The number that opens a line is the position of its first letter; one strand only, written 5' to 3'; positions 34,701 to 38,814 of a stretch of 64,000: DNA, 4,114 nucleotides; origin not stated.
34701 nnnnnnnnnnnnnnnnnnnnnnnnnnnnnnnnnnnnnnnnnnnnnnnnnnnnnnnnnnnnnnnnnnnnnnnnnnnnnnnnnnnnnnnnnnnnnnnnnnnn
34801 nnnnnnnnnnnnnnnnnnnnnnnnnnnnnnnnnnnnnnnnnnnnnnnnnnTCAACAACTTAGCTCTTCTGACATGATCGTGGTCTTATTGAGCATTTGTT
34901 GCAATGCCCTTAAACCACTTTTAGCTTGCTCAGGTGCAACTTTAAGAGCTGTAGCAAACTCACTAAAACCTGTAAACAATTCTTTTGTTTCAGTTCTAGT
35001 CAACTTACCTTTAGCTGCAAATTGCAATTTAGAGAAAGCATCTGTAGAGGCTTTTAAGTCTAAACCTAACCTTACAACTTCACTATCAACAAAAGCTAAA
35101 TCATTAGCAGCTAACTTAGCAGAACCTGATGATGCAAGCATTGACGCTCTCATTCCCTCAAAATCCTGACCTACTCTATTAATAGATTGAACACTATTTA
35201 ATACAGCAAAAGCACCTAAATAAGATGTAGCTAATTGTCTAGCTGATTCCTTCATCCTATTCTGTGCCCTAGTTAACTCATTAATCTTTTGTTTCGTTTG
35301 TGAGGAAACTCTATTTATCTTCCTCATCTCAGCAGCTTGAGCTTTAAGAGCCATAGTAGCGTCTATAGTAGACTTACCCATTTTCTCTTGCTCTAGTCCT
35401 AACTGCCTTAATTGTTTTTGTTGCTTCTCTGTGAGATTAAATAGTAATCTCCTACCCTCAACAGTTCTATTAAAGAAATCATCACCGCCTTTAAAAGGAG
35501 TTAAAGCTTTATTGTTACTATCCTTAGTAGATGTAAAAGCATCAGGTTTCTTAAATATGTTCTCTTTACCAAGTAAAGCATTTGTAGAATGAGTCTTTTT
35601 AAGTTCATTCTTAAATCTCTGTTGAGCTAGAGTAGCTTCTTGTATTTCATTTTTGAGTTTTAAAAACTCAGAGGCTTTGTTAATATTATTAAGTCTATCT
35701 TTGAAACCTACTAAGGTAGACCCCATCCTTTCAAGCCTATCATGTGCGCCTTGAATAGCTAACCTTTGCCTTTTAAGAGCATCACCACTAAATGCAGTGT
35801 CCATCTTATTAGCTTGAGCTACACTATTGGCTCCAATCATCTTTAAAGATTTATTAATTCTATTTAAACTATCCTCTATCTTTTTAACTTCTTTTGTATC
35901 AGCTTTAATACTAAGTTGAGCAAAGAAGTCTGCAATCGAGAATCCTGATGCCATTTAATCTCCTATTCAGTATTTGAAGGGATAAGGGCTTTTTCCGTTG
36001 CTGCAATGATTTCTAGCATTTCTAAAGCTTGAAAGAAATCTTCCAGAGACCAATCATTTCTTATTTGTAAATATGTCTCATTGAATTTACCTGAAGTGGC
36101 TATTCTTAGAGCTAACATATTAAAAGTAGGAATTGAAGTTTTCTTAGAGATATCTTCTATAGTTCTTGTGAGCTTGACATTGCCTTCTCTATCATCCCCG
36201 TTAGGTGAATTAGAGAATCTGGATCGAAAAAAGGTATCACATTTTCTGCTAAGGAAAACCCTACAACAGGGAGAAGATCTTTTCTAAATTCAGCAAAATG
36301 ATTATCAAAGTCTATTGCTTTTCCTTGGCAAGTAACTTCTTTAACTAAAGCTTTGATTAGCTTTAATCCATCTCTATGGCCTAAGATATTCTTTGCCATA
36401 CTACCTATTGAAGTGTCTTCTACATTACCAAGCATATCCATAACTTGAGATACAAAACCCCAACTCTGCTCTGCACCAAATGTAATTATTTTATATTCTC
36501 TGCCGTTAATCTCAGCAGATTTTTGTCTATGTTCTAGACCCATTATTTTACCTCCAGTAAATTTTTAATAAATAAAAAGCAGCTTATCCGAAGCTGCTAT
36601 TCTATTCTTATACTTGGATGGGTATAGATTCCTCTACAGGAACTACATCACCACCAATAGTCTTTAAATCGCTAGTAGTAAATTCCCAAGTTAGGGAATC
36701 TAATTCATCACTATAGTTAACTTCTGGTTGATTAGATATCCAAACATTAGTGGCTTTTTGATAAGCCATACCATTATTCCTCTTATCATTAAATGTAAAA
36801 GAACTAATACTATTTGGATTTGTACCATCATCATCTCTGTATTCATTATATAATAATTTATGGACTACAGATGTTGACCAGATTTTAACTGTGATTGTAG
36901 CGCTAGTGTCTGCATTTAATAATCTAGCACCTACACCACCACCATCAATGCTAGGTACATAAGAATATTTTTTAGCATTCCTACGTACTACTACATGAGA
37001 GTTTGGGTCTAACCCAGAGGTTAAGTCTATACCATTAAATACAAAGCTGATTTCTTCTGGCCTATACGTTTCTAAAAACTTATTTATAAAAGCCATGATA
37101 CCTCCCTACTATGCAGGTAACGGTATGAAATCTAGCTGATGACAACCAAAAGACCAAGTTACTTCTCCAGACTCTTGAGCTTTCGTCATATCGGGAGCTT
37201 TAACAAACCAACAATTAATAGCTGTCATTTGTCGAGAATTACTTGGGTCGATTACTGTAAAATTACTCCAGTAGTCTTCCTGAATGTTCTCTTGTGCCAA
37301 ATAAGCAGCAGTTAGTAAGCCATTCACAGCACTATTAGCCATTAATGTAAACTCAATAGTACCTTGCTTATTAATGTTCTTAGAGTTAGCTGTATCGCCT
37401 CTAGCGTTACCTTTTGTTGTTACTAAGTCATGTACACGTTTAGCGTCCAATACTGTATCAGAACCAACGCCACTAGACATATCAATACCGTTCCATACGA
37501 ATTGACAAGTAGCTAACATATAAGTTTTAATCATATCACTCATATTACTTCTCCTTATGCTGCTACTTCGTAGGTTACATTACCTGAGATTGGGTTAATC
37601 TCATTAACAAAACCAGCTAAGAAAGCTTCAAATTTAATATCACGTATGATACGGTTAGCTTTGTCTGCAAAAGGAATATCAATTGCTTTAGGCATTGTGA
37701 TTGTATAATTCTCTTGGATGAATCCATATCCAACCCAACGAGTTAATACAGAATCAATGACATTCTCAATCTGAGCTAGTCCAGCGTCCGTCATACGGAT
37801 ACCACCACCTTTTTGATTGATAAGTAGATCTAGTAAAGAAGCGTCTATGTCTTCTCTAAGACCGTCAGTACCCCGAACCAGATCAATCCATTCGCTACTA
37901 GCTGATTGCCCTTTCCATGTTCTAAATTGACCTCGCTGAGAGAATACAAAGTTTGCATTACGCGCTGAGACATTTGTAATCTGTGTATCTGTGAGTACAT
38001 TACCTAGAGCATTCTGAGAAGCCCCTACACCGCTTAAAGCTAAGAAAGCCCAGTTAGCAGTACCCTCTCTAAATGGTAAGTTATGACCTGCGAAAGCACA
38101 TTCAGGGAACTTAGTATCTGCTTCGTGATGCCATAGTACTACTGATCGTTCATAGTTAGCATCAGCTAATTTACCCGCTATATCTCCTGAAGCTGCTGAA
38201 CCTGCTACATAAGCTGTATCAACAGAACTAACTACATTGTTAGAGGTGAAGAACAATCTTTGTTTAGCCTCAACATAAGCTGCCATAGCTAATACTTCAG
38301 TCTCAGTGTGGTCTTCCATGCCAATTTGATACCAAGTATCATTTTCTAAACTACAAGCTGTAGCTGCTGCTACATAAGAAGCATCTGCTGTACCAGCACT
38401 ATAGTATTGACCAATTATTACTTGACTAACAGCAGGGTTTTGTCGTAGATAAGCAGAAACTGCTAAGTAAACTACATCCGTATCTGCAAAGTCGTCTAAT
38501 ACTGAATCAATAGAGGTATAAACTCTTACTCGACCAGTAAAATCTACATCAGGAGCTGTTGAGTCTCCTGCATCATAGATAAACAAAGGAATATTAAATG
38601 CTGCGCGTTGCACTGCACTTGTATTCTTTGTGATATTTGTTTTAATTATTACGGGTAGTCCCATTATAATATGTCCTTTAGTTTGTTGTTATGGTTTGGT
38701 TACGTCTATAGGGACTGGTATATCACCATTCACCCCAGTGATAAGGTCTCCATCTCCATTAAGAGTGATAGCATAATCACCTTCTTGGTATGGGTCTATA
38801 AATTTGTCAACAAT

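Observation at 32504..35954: Tape-measure gene split by two group I introns around a 16-nt micro-exon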

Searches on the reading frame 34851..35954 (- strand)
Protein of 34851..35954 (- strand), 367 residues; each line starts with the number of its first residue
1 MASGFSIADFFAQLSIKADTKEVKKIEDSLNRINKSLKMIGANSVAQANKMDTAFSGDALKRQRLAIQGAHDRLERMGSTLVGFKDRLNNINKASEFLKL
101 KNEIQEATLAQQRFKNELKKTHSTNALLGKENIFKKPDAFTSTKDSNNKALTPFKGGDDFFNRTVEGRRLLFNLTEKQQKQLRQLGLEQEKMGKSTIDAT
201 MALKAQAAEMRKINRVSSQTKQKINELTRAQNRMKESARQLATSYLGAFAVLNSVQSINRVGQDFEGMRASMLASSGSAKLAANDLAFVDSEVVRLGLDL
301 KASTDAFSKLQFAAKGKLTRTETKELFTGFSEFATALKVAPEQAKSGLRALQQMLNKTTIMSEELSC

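Call 5: search_protein_families(library=pfam, proteins=[window:34851-35954:-], max_evalue=0.01)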
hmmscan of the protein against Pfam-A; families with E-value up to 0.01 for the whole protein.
window:34851-35954:- (367 aa): 2 families
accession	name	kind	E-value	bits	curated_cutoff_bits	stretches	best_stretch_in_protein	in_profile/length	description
PF20155.4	TMP_3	-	2.7e-06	27.7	41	1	258-365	3-111/192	Tape measure protein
PF04136.21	COG3_N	-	0.001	19.5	27.9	0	83-121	95-133/147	Conserved oligomeric Golgi complex subunit 3, N-terminal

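Call 6: search_protein_families(library=phrogs, proteins=[window:34851-35954:-], max_evalue=0.001)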
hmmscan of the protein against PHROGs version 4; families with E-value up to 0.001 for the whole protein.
window:34851-35954:- (367 aa): 12 families
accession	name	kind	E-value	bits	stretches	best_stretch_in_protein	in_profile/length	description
phrog_23370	-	tail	1.4e-41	144.1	1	200-361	287-448/448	tail length tape measure protein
phrog_5255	-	tail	3.4e-31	109.8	1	246-365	307-426/800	tail length tape measure protein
phrog_9766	-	tail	6.5e-26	92.4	1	194-361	167-341/342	tail length tape measure protein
phrog_35923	-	tail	8.1e-24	85.4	1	175-358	165-344/347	tail length tape measure protein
phrog_7817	-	unknown function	3.1e-19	70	1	198-366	243-418/742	-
phrog_30206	-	tail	2.1e-18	67.6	1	195-344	469-619/628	tail length tape measure protein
phrog_28779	-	tail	1.1e-16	61.6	1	192-365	151-323/677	tail length tape measure protein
phrog_25927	-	tail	2.1e-13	51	1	178-366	93-288/625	tail length tape measure protein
phrog_2335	-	tail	8.5e-13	48.1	1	179-365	411-598/1536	tail length tape measure protein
phrog_20644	-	tail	2.6e-10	40.3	1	242-365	195-320/671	tail length tape measure protein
phrog_9807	-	tail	4.1e-08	32.1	1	220-365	287-439/1972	tail length tape measure protein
phrog_24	-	tail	0.00063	18.9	1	6-248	24-194/1151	tail length tape measure protein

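Call 8: search_dna_similar(query=window:34851-35954:-, collection=phages, mode=protein, max_rows=30)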
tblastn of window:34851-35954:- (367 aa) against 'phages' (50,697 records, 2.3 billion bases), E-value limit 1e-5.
Records with a match: 598; places in all: 598; records where one place covers at least 80% of the query: 8.
Best place of each record, by identity: <60% 598.
By first word of the organism name: Vibrio 143; Rheinheimera 115; Escherichia 111; Pseudomonas 46; Klebsiella 30; Acinetobacter 22; Campylobacter 18; Cronobacter 15; Aeromonas 15; Salmonella 14; and 23 more.
By host as written in the record: - 123; Rheinheimera sp. BAL341 115; Escherichia coli 36; Pseudomonas aeruginosa 21; Vibrio cholerae 19; Campylobacter jejuni 16; Klebsiella pneumoniae 12; Escherichia coli K-12 12; and 113 more.
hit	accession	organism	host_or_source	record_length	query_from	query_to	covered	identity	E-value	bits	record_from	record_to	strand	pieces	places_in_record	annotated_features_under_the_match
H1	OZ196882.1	Vibrio phage PS17B-2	Seawater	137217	6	365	98%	27.2%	3e-17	89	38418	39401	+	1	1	tail length tape measure protein | hypothetical protein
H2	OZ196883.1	Vibrio phage 5P1c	Seawater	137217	6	365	98%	27.2%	3e-17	89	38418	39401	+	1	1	tail length tape measure protein | hypothetical protein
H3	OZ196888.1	Vibrio phage 5P1b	Seawater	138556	6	365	98%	27.2%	3e-17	89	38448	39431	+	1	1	tail length tape measure protein | hypothetical protein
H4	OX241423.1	Vibrio phage 249E41-1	Seawater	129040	6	365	98%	26.8%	3e-17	89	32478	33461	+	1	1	putative tape measure protein | hypothetical protein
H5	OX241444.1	Vibrio phage 496E54-1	Seawater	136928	6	365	98%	26.8%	4e-17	89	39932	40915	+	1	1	putative tape measure protein | hypothetical protein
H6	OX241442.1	Vibrio phage 495E54-1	Seawater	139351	6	365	98%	26.8%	4e-17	89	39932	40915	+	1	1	putative tape measure protein | hypothetical protein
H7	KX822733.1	Pseudoalteromonas phage PH357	Pseudoalteromonas sp. BH357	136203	158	362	56%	39.3%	2e-30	128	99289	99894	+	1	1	putative tail tape measure protein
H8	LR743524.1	Xylella phage Bacata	Phage obtained on X. albilineans after ...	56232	23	365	93%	20.8%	4e-6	55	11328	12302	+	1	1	large Ala/Glu-rich protein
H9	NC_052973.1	Xylella phage Bacata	Phage obtained on X. albilineans after ...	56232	23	365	93%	20.8%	4e-6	55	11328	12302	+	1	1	tail length tape measure protein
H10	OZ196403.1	Vibrio phage K354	Seawater and oysters mix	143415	197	365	46%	40.1%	1e-21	102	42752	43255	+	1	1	tail length tape measure protein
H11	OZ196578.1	Vibrio phage K408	Seawater and oysters mix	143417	197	365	46%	40.1%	1e-21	102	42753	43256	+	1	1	tail length tape measure protein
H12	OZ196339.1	Vibrio phage K406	Seawater and oysters mix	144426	197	365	46%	40.1%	1e-21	102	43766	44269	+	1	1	tail length tape measure protein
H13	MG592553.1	Vibrio phage 1.187.O._10N.286.49.F1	Vibrio splendidus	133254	190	365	48%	38.0%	1e-18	93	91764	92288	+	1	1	coil containing protein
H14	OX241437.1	Vibrio phage 424E50-1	Seawater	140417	207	365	43%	40.7%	4e-20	98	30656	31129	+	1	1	putative tail tape measure protein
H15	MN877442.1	Alteromonas phage vB_AmeM_PT11-V22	Alteromonas sp.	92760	212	365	42%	42.0%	1e-29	126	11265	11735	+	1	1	tail tape measure protein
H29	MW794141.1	Vibrio phage ICP1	rice water stool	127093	202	367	45%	35.9%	4e-17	89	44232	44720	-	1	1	tape measure protein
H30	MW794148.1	Vibrio phage ICP1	-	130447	202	367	45%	35.9%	5e-17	89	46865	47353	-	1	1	tape measure protein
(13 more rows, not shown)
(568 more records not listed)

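Call 9: get_annotated_region(hit=H15, flank=2500)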
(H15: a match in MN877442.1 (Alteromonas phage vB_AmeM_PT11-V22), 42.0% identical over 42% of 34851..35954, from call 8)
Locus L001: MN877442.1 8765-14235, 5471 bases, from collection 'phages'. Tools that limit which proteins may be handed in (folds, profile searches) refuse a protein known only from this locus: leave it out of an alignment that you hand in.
description: Alteromonas phage vB_AmeM_PT11-V22, complete genome.
organism: Alteromonas phage vB_AmeM_PT11-V22 (NCBI taxid 2704031)
taxonomy: Viruses; Duplodnaviria; Heunggongvirae; Uroviricota; Caudoviricetes; Myoalterovirus; Myoalterovirus PT11V22
host: Alteromonas sp.; source: surface seawater; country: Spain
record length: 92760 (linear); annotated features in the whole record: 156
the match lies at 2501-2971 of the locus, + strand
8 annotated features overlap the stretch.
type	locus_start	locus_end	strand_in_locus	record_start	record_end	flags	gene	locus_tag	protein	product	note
CDS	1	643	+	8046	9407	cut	-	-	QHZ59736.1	hypothetical protein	hypothetical protein; ORF11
CDS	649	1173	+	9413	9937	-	-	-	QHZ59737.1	hypothetical protein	hypothetical protein; ORF12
CDS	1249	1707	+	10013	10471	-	-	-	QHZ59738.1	tape measure chaperone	tape measure chaperone; ORF13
CDS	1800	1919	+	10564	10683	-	-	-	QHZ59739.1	hypothetical protein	hypothetical protein; ORF14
CDS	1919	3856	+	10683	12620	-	-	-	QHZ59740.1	tail tape measure protein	tail tape measure protein; ORF15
CDS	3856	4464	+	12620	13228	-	-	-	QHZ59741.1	hypothetical protein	hypothetical protein; ORF16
CDS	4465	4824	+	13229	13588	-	-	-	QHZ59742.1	hypothetical protein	hypothetical protein; ORF17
CDS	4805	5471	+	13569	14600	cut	-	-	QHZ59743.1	hypothetical protein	hypothetical protein; ORF18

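Call 10: get_annotated_region(hit=H7, flank=2500)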
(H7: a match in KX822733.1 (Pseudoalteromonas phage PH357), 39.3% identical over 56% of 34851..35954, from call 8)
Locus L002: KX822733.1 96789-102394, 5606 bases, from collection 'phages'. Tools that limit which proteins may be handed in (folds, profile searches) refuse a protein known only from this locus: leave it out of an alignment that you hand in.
description: Pseudoalteromonas phage PH357, complete genome.
organism: Pseudoalteromonas phage PH357 (NCBI taxid 1913046)
taxonomy: Viruses; Duplodnaviria; Heunggongvirae; Uroviricota; Caudoviricetes
host: Pseudoalteromonas sp. BH357; source: -; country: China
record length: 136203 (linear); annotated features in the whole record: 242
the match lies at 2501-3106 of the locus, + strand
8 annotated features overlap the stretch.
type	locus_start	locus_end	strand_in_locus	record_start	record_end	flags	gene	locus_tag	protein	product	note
CDS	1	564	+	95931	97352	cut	-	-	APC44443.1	putative structural protein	-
CDS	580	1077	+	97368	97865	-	-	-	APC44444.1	hypothetical protein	-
CDS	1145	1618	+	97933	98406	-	-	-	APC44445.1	hypothetical protein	-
CDS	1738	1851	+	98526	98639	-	-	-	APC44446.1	hypothetical protein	-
CDS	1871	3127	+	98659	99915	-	-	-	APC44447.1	putative tail tape measure protein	-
CDS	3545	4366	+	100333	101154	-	-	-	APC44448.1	hypothetical protein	-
CDS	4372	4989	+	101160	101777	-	-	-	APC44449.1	hypothetical protein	-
CDS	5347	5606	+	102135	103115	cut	-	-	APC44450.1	hypothetical protein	-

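Call 11: get_annotated_region(hit=H1, flank=3000)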
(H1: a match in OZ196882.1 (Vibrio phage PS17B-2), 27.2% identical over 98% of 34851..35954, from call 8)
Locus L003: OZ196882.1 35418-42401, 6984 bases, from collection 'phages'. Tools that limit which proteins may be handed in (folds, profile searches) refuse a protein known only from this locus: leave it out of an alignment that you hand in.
description: Vibrio phage PS17B-2 genome assembly, chromosome: VPPS17B-2_1.
organism: Vibrio phage PS17B-2 (NCBI taxid 3109711)
taxonomy: Viruses
host: -; source: Seawater; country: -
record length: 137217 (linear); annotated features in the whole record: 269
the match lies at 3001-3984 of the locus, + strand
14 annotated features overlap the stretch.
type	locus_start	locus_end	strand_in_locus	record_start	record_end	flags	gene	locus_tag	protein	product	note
CDS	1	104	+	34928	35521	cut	-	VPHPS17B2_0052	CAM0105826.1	hypothetical protein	-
CDS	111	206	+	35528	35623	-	-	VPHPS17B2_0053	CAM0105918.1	hypothetical protein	-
CDS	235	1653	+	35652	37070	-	-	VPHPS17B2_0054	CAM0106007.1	tail sheath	-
CDS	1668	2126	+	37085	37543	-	-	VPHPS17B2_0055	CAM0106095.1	virion structural protein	-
CDS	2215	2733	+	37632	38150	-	-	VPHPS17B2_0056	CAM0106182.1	tail assembly chaperone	-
CDS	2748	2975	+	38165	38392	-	-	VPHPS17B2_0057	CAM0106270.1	hypothetical protein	-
CDS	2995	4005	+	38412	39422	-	-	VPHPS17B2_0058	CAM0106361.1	tail length tape measure protein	-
CDS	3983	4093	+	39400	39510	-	-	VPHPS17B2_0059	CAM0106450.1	hypothetical protein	-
CDS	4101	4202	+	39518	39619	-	-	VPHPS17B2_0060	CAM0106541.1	hypothetical protein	-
CDS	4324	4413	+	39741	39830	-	-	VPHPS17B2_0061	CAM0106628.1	hypothetical protein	-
CDS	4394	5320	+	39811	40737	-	-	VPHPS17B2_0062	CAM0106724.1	tail length tape measure protein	-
CDS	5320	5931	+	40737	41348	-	-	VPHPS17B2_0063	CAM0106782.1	hypothetical protein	-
CDS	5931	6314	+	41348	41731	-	-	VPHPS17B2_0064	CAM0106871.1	hypothetical protein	-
CDS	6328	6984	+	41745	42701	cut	-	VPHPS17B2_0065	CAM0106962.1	baseplate hub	-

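Call 22: get_annotated_region(hit=H29, flank=4000)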
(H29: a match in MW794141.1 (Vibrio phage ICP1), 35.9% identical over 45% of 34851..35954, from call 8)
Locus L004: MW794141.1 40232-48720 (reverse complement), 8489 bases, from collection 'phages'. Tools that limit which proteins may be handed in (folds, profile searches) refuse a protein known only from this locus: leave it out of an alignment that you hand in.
description: Vibrio phage ICP1 isolate 1992_Ind_M4, complete genome.
organism: Vibrio phage ICP1 (NCBI taxid 979525)
taxonomy: Viruses; Duplodnaviria; Heunggongvirae; Uroviricota; Caudoviricetes; Mohonavirus; Mohonavirus ICP1
host: -; source: rice water stool; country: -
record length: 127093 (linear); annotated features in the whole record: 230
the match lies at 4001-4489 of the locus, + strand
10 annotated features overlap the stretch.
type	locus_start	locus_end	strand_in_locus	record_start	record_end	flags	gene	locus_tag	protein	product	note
CDS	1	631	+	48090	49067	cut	-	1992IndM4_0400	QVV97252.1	hypothetical protein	Annotated with Prodigal v2.6.3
CDS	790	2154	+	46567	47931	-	-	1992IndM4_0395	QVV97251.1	putative tail sheath protein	Previously called: GP84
CDS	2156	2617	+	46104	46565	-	-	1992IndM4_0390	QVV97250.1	hypothetical protein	Previously called: GP83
CDS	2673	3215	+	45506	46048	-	-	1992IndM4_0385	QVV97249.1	hypothetical protein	Previously called: GP82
CDS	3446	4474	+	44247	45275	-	-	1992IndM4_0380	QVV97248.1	tape measure protein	Previously called: GP81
CDS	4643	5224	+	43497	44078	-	-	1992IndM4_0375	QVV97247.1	hypothetical protein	Annotated with Prodigal v2.6.3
CDS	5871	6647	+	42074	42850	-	-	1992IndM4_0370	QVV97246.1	hypothetical protein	Annotated with Prodigal v2.6.3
CDS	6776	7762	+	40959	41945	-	-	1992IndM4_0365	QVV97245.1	hypothetical protein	Annotated with Prodigal v2.6.3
CDS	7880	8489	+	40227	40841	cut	-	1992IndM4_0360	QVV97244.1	hypothetical protein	Previously called: GP78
CDS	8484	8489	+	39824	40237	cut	-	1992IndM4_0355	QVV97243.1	hypothetical protein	Previously called: GP77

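Call 26: find_related_loci(query=window:34851-35954:-, collection=viral_contigs, flank=5000)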
Query window:34851-35954:- (367 aa) in viral_contigs; peptide patterns used: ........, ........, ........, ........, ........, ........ (x = any residue, [..] = any of these).
40 stretches matched a pattern; 3 encode a relative of the query (tblastn E <= 1e-3); 3 distinct loci.
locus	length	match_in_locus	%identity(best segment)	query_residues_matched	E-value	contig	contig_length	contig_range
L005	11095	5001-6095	70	1-365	8e-167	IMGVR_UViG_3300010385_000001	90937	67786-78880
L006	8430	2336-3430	62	1-365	2e-146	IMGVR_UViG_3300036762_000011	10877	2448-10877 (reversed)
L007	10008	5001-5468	55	203-365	4e-46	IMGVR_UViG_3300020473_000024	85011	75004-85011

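Call 40: get_annotated_region(hit=H30, flank=3500)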
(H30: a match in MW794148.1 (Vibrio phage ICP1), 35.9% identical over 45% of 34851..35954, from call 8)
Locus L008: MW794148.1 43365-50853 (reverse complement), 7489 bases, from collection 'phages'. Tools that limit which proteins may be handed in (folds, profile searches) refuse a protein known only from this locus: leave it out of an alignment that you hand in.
description: Vibrio phage ICP1 isolate 2017_DRC_82, complete genome.
organism: Vibrio phage ICP1 (NCBI taxid 979525)
taxonomy: Viruses; Duplodnaviria; Heunggongvirae; Uroviricota; Caudoviricetes; Mohonavirus; Mohonavirus ICP1
host: -; source: -; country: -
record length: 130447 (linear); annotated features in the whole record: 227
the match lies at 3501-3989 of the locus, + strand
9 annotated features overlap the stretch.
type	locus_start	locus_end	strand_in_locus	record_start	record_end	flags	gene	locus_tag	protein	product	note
CDS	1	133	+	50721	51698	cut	-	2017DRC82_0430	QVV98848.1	hypothetical protein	Annotated with Prodigal v2.6.3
CDS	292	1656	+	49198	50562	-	-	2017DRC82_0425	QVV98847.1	putative tail sheath protein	Previously called: GP84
CDS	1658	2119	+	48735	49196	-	-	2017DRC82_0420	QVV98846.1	hypothetical protein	Previously called: GP83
CDS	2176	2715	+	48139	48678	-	-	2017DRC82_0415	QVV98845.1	hypothetical protein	Annotated with Prodigal v2.6.3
CDS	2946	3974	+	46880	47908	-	-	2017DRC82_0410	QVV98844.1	tape measure protein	Previously called: GP81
CDS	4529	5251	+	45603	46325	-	hdgA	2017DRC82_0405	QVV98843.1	putative homing endonuclease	Previously called: GP80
CDS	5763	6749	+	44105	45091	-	-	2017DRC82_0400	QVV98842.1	hypothetical protein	Annotated with Prodigal v2.6.3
CDS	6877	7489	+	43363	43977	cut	-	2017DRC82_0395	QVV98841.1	hypothetical protein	Previously called: GP78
CDS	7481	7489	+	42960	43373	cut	-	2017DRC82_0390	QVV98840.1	hypothetical protein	Previously called: GP77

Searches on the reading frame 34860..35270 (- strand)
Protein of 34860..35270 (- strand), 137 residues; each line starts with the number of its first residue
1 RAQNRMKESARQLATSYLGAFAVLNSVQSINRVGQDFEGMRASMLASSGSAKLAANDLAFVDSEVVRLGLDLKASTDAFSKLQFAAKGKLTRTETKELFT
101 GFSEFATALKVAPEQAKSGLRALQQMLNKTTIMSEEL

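Call 48: find_related_loci(query=A1, collection=viral_contigs, flank=4500)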
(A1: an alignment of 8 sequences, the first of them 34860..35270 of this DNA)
Query A1 (137 aa) in viral_contigs; peptide patterns used: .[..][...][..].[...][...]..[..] (x = any residue, [..] = any of these).
56 stretches matched a pattern; 28 encode a relative of the query (tblastn E <= 1e-3); 28 distinct loci.
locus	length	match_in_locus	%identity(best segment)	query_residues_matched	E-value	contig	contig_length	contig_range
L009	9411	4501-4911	80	1-137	2e-71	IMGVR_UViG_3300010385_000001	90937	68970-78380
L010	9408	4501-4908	57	2-137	4e-46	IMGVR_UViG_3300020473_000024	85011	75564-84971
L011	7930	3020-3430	53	1-137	3e-42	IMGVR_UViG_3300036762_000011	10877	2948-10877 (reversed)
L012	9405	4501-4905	48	3-137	5e-38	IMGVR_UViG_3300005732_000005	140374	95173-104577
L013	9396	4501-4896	46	6-137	3e-36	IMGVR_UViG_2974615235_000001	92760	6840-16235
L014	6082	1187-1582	48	6-137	3e-36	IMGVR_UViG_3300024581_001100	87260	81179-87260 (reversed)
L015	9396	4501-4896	44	6-137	1e-35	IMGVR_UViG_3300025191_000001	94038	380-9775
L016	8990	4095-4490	44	6-137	1e-35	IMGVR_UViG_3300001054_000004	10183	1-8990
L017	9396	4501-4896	47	6-137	3e-35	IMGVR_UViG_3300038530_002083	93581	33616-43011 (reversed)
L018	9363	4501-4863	47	3-123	6e-33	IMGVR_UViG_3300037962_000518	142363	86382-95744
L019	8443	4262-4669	44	2-137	5e-31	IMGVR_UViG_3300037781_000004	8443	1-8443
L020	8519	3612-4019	44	2-137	5e-31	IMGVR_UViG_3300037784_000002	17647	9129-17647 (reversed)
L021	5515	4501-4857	44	8-126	3e-30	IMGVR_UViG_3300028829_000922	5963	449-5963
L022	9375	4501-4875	49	2-126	1e-29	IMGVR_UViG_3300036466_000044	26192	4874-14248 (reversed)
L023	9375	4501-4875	49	2-126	1e-29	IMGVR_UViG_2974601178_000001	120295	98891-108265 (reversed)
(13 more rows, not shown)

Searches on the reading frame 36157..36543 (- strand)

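Call 67: search_protein_families(library=phrogs, proteins=[window:36157-36543:-], max_evalue=0.00001)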
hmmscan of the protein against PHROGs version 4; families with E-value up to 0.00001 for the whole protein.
window:36157-36543:- (128 aa): 1 family
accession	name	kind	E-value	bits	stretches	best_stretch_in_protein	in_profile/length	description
phrog_1613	-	tail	5.8e-08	34.1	0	44-108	60-128/143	tail assembly chaperone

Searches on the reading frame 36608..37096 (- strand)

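Call 67: search_protein_families(library=phrogs, proteins=[window:36608-37096:-], max_evalue=0.00001)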
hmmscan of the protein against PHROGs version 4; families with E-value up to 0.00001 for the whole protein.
window:36608-37096:- (162 aa): 1 family
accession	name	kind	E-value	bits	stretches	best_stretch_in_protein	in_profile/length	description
phrog_280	-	head and packaging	4.1e-22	79.7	1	9-147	4-136/143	virion structural protein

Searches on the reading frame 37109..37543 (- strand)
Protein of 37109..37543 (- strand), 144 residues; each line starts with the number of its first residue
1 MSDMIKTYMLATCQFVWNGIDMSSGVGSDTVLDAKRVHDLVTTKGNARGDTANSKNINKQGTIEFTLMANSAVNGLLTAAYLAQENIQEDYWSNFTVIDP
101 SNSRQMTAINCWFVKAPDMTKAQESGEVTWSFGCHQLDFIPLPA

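Call 67: search_protein_families(library=phrogs, proteins=[window:37109-37543:-], max_evalue=0.00001)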
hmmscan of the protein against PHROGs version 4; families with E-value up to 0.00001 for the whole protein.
window:37109-37543:- (144 aa): 1 family
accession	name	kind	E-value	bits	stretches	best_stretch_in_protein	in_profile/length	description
phrog_280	-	head and packaging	9.7e-28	97.9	1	4-139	2-135/143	virion structural protein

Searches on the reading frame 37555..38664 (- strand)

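Call 67: search_protein_families(library=phrogs, proteins=[window:37555-38664:-], max_evalue=0.00001)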
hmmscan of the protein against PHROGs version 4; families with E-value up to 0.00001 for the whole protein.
window:37555-38664:- (369 aa): 2 families
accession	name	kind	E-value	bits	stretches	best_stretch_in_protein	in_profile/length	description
phrog_205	-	tail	5.7e-72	244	1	6-367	18-436/455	tail sheath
phrog_9590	-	unknown function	2.2e-32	113.6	1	172-365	175-374/377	-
